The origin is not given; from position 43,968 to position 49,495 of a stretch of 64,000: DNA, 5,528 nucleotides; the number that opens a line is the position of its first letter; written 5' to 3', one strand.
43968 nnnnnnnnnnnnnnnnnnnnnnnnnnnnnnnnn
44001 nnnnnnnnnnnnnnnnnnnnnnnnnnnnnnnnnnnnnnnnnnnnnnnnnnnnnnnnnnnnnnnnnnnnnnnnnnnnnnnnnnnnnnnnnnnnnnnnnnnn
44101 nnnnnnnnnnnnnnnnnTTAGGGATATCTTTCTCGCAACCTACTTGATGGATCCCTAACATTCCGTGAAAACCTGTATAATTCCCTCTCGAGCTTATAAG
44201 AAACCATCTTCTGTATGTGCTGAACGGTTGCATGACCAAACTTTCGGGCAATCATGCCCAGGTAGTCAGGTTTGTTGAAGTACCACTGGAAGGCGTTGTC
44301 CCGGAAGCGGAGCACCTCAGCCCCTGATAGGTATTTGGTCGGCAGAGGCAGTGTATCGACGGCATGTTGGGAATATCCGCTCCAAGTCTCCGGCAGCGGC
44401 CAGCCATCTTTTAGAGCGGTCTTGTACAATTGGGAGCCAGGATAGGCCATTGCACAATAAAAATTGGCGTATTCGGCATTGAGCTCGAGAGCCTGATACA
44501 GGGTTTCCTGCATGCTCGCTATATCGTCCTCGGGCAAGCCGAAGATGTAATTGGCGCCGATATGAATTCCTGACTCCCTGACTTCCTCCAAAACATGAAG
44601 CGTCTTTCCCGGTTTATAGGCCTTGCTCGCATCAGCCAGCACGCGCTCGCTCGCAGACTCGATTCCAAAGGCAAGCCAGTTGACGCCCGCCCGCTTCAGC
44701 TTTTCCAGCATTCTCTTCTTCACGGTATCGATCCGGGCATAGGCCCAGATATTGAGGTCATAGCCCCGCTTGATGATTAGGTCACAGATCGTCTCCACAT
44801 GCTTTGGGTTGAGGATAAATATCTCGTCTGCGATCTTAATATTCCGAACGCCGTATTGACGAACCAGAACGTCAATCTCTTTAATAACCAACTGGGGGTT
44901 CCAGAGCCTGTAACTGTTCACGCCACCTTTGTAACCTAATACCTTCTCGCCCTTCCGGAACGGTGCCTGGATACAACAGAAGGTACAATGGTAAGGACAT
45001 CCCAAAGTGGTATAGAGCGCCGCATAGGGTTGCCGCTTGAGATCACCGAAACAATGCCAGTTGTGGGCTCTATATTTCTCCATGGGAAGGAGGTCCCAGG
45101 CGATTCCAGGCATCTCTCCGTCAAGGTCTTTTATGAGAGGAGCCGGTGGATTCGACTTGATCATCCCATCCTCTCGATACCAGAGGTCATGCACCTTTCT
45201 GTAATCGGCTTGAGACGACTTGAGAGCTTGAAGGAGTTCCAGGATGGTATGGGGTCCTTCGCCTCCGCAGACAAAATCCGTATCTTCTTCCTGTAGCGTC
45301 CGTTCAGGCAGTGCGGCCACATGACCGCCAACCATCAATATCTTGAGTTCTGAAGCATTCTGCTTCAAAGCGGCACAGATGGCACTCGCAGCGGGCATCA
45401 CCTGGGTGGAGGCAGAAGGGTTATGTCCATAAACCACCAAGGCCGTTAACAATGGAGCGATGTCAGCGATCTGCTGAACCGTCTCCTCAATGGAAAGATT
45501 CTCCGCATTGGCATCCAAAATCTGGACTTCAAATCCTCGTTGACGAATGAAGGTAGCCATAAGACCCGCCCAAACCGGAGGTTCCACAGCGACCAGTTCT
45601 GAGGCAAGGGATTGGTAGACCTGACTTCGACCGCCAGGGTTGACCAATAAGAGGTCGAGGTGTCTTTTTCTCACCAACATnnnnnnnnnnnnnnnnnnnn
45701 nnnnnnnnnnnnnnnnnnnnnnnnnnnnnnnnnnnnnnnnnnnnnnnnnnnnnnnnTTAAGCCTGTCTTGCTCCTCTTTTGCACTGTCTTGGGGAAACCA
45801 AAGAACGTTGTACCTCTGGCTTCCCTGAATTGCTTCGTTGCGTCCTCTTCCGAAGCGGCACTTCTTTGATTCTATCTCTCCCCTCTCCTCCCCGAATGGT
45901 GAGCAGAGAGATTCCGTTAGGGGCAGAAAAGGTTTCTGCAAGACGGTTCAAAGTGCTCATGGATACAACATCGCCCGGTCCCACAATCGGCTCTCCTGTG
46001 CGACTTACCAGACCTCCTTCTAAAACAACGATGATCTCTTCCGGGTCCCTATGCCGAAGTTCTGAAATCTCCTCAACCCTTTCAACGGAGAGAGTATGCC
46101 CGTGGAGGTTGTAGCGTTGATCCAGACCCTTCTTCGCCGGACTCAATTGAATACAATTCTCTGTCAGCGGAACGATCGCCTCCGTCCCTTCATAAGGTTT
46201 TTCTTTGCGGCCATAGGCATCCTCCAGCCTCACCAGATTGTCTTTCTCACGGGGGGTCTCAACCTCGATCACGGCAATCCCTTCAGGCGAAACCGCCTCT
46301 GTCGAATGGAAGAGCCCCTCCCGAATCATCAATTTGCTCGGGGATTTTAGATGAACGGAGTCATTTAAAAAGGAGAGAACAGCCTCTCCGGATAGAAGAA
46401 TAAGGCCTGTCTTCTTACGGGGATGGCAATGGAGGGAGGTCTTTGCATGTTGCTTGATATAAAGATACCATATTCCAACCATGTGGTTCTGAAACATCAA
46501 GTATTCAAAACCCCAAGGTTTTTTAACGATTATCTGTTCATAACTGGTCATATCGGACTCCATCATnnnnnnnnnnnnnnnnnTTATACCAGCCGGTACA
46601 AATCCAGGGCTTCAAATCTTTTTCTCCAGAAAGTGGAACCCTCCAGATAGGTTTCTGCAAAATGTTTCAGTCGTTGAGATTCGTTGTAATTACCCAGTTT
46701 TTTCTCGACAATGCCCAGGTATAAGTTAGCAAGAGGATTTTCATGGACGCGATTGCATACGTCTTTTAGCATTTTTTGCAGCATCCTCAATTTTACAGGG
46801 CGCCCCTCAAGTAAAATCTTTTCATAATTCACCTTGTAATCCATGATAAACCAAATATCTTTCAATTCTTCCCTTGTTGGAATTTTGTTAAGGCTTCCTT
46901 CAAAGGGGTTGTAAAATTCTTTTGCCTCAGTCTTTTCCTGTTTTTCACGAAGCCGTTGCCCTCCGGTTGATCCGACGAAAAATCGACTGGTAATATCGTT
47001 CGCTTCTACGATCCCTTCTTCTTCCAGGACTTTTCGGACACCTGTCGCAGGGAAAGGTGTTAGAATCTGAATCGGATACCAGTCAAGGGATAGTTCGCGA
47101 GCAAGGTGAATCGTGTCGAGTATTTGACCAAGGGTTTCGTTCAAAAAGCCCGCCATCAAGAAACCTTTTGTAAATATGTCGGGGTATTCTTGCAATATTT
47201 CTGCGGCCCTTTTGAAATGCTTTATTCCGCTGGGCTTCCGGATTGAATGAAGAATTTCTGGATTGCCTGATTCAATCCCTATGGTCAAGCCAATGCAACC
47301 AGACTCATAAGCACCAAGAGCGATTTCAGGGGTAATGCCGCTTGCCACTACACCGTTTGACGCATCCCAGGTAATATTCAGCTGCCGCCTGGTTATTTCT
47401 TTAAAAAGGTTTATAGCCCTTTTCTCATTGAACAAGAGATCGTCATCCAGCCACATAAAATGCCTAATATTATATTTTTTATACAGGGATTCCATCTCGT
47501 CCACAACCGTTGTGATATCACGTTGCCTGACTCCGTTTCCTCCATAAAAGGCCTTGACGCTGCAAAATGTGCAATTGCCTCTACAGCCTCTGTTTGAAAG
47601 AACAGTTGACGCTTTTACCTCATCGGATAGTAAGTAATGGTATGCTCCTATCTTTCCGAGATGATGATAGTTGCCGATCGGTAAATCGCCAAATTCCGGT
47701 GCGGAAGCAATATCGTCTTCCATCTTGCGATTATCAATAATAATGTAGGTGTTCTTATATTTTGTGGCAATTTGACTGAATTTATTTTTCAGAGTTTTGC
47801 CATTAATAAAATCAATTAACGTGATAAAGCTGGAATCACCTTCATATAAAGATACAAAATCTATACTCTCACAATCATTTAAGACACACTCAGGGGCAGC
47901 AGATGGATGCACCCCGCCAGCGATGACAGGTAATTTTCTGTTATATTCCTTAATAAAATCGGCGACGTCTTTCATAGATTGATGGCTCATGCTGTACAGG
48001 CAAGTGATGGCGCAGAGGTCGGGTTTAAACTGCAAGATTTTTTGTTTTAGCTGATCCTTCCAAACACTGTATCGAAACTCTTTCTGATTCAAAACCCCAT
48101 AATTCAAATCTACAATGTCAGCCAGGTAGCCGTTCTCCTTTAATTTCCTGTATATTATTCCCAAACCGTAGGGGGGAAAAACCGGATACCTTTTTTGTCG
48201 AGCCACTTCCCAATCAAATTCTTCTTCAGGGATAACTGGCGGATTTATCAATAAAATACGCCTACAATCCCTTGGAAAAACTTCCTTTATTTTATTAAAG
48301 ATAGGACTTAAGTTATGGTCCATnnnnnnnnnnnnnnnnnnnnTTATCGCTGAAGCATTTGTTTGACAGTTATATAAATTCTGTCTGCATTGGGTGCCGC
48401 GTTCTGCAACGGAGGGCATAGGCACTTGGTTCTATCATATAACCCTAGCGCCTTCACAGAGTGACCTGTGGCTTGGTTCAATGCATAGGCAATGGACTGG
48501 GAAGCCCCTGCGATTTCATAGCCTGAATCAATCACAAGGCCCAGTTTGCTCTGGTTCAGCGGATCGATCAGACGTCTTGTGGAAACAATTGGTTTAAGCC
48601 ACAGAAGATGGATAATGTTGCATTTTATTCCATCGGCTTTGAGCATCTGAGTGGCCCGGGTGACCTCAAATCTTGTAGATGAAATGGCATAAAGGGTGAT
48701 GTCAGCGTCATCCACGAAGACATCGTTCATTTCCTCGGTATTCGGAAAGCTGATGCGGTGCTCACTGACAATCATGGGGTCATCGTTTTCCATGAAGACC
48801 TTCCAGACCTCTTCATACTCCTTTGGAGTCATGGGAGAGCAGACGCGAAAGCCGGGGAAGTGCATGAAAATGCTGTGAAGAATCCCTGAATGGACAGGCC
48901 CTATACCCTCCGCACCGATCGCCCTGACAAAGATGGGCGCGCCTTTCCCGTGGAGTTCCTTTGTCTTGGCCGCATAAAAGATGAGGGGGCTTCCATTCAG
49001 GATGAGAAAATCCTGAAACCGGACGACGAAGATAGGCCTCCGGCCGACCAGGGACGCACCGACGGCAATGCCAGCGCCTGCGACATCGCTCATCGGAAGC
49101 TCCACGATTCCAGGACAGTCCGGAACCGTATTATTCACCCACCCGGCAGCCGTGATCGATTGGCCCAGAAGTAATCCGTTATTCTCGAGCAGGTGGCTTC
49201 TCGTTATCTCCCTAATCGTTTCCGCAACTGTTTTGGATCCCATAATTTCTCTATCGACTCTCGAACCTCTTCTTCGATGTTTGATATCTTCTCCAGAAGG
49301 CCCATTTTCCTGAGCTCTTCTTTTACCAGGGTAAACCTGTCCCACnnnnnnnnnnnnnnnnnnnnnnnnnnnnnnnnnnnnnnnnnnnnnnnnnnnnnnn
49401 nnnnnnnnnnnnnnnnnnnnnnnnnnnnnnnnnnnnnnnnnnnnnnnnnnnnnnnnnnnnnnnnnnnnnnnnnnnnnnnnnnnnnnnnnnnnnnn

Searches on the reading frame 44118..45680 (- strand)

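Call 7: search_protein_families(library=pfam, proteins=[window:44118-45680:-], max_evalue=0.001)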
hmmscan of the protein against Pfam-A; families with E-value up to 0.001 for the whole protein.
window:44118-45680:- (520 aa): 2 families
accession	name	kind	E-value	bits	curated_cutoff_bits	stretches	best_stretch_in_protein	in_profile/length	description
PF04055.27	Radical_SAM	-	1.2e-16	61.8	29.5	1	223-393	2-162/166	Radical SAM superfamily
PF02310.24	B12-binding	-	2.9e-15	56.6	32.1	1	29-149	8-120/121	B12 binding domain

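Call 24: search_protein_families(library=ncbifam, proteins=[window:44118-45680:-], max_evalue=0.00001)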
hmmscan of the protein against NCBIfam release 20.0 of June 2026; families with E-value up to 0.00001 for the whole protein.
window:44118-45680:- (520 aa): 25 families
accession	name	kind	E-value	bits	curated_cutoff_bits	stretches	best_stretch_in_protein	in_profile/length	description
TIGR03471.1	HpnJ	equivalog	8.6e-49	166.7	577.6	1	16-485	16-450/472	hopanoid biosynthesis associated radical SAM protein HpnJ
TIGR02026.1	BchE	equivalog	3.5e-41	141.6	481.35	1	22-422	9-387/497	magnesium-protoporphyrin IX monomethyl ester anaerobic oxidative cyclase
NF050148.1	rSAM_ApyD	equivalog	1.4e-31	109.6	750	1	100-394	92-360/645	RiPP biosynthesis radical SAM protein ApyD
TIGR04295.1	B12_rSAM_oligo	hypoth_equivalog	5.5e-30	104.4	400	1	35-439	25-399/422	TIGR04295 family B12-binding domain-containing radical SAM protein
TIGR04072.2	rSAM_ladder_B12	equivalog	1.4e-28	99.7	360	2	220-426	181-376/443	lipid biosynthesis B12-binding/radical SAM protein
NF038361.1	rSAM_Sden_1168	equivalog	5e-26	91.4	575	1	114-427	173-478/560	Sden_1168 family B12-binding radical SAM P-methyltransferase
TIGR03975.1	rSAM_ocin_1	subfamily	7.9e-23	80.8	281.85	1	96-391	142-421/606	RiPP maturation radical SAM C-methyltransferase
TIGR04014.1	B12_SAM_MJ_0865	equivalog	1.1e-22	80.4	360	1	105-421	61-357/434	methyl-coenzyme M reductase glutamine C-methyltransferase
TIGR04479.1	bcpD_PhpK_rSAM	subfamily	9.5e-21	73.7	600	1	136-394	174-403/504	PhpK family radical SAM P-methyltransferase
TIGR04385.1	B12_rSAM_cofa1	equivalog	2.1e-20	73.4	450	1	35-392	20-356/438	B12 lower ligand biosynthesis radical SAM protein BzaD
TIGR04367.1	HpnR_B12_rSAM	equivalog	2.5e-20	72.5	650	1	36-424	23-375/490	hopanoid C-3 methylase HpnR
NF033070.1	rSAM_AprD4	equivalog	4.3e-17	62.1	500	1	194-427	171-395/456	AprD4 family radical SAM diol-dehydratase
TIGR04013.1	B12_SAM_MJ_1487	hypoth_equivalog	4.7e-17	61.9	251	2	99-245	57-175/382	TIGR04013 family B12-binding domain/radical SAM domain-containing protein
NF033712.0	B12_rSAM_KedN5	subfamily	2.1e-14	52.7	700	1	49-390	36-360/624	KedN5 family methylcobalamin-dependent radical SAM C-methyltransferase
NF040546.1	rSAM_CUAEP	equivalog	3.4e-13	49.1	500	1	39-380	17-321/468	CUAEP/CCAEP-tail radical SAM (seleno)protein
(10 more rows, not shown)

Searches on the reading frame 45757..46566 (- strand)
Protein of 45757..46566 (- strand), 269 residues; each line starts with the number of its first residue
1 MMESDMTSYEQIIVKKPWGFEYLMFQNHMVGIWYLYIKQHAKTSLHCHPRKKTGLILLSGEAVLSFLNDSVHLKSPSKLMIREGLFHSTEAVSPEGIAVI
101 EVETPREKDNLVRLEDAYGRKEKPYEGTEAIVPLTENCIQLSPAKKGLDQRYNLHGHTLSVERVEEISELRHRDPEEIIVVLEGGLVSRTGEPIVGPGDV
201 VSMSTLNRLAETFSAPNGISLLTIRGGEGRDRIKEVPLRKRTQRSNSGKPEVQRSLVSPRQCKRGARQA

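Call 7: search_protein_families(library=pfam, proteins=[window:45757-46566:-], max_evalue=0.001)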
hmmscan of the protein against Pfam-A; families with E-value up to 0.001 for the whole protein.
window:45757-46566:- (269 aa): 2 families
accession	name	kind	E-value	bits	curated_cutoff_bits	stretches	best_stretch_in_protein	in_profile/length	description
PF07883.17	Cupin_2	-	1.3e-05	25.3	27.2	0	167-202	11-47/70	Cupin domain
PF01050.24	MannoseP_isomer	-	0.00013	22.6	23.6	1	13-116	11-116/116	Mannose-6-phosphate isomerase C-terminal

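Call 24: search_protein_families(library=ncbifam, proteins=[window:45757-46566:-], max_evalue=0.00001)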
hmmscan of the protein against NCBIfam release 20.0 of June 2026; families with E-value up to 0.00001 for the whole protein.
window:45757-46566:- (269 aa): 0 families

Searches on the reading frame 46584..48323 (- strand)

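Call 7: search_protein_families(library=pfam, proteins=[window:46584-48323:-], max_evalue=0.001)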
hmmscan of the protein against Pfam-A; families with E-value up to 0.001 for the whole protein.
window:46584-48323:- (579 aa): 2 families
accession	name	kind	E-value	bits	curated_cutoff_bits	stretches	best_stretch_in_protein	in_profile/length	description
PF04055.27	Radical_SAM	-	3e-16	60.5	29.5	1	244-407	4-165/166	Radical SAM superfamily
PF02310.24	B12-binding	-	4e-15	56.1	32.1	1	44-167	7-118/121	B12 binding domain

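Call 24: search_protein_families(library=ncbifam, proteins=[window:46584-48323:-], max_evalue=0.00001)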
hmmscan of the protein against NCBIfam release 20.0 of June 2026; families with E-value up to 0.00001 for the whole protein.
window:46584-48323:- (579 aa): 21 families
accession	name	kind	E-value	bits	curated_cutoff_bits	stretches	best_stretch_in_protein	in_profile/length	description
NF038361.1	rSAM_Sden_1168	equivalog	9e-31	107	575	1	22-420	64-460/560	Sden_1168 family B12-binding radical SAM P-methyltransferase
TIGR04479.1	bcpD_PhpK_rSAM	subfamily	1.1e-30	106.5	600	1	85-420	95-418/504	PhpK family radical SAM P-methyltransferase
TIGR02026.1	BchE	equivalog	1.5e-29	103.3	481.35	1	48-440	19-394/497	magnesium-protoporphyrin IX monomethyl ester anaerobic oxidative cyclase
TIGR03471.1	HpnJ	equivalog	1.9e-27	96.3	577.6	1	114-455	81-406/472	hopanoid biosynthesis associated radical SAM protein HpnJ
TIGR04014.1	B12_SAM_MJ_0865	equivalog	2.6e-23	82.5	360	1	88-433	26-358/434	methyl-coenzyme M reductase glutamine C-methyltransferase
TIGR04072.2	rSAM_ladder_B12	equivalog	5.4e-21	74.7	360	1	238-410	180-348/443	lipid biosynthesis B12-binding/radical SAM protein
NF050148.1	rSAM_ApyD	equivalog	2.2e-20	72.6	750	1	46-399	20-354/645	RiPP biosynthesis radical SAM protein ApyD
TIGR04385.1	B12_rSAM_cofa1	equivalog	3.8e-19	69.2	450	1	51-379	20-333/438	B12 lower ligand biosynthesis radical SAM protein BzaD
TIGR04013.1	B12_SAM_MJ_1487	hypoth_equivalog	1.3e-14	53.8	251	1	102-283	41-197/382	TIGR04013 family B12-binding domain/radical SAM domain-containing protein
NF045585.1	rSAM_slr0320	equivalog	2.5e-13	49.4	775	1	127-409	135-407/511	photosystem II high light acclimation radical SAM protein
TIGR03975.1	rSAM_ocin_1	subfamily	5.7e-12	44.9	281.85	1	90-363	118-383/606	RiPP maturation radical SAM C-methyltransferase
NF040542.1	rSAM_RCCLKC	equivalog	1e-11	44.7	450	1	112-379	60-319/423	arsinothricin biosynthesis radical SAM protein ArsL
TIGR03904.1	SAM_YgiQ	equivalog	1.9e-11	43.2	462.35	1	84-284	143-339/558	YgiQ family radical SAM protein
TIGR04190.1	B12_SAM_Ta0216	equivalog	3e-11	42.6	500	1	49-316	33-301/554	TIGR04190 family B12-binding domain/radical SAM domain protein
TIGR04295.1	B12_rSAM_oligo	hypoth_equivalog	4.8e-11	42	400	1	42-354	17-305/422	TIGR04295 family B12-binding domain-containing radical SAM protein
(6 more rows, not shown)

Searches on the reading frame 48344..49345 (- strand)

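Call 7: search_protein_families(library=pfam, proteins=[window:48344-49345:-], max_evalue=0.001)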
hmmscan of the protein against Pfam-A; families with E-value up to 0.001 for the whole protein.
window:48344-49345:- (333 aa): 2 families
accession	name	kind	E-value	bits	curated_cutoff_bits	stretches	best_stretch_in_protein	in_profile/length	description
PF02779.29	Transket_pyr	-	2.6e-13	50.5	27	1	82-200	52-172/174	Transketolase, pyrimidine binding domain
PF02780.25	Transketolase_C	-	1.1e-07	32.3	25.9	1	212-305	8-104/124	Transketolase, C-terminal domain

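Call 24: search_protein_families(library=ncbifam, proteins=[window:48344-49345:-], max_evalue=0.00001)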
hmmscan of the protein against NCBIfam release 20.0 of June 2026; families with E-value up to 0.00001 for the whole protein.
window:48344-49345:- (333 aa): 2 families
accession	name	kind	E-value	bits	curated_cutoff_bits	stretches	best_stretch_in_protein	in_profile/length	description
NF006667.0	PRK09212.1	subfamily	1.1e-21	77.1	321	1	80-292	53-279/327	pyruvate dehydrogenase complex E1 component subunit beta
NF008854.0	PRK11892.1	equivalog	8e-15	54.4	454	1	80-291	191-417/464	pyruvate dehydrogenase complex E1 component subunit beta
